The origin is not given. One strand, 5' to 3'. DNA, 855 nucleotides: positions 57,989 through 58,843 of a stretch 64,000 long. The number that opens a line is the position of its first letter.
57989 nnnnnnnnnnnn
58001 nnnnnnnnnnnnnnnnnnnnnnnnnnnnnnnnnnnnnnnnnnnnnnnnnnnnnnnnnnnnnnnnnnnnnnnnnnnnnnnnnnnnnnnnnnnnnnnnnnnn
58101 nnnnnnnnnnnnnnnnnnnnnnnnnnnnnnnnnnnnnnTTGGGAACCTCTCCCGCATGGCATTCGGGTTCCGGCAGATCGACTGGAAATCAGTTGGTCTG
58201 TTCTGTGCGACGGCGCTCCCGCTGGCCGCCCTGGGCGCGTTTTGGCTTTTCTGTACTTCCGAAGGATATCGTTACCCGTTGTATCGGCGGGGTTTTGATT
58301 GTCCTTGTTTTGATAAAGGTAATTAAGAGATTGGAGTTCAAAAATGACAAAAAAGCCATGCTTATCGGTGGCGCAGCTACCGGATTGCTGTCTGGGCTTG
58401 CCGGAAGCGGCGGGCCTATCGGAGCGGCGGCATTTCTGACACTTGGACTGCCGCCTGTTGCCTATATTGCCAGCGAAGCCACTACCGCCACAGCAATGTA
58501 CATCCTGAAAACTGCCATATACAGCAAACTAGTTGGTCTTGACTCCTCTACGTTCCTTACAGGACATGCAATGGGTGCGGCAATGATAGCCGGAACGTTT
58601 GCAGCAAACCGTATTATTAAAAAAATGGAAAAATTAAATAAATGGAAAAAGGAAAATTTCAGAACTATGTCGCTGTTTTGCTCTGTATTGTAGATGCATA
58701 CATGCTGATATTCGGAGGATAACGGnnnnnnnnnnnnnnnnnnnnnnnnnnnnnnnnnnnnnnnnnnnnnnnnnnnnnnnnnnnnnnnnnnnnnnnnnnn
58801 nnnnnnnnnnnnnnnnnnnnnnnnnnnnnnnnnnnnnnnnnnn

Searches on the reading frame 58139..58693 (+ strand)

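Call 53: search_protein_families(library=pfam, proteins=[window:58139-58693:+])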
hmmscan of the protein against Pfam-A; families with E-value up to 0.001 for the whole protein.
window:58139-58693:+ (184 aa): 1 family
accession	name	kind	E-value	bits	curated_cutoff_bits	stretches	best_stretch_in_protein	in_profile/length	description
PF01925.25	TauE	-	5e-12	46.4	32.6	1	38-164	85-218/237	Sulfite exporter TauE/SafE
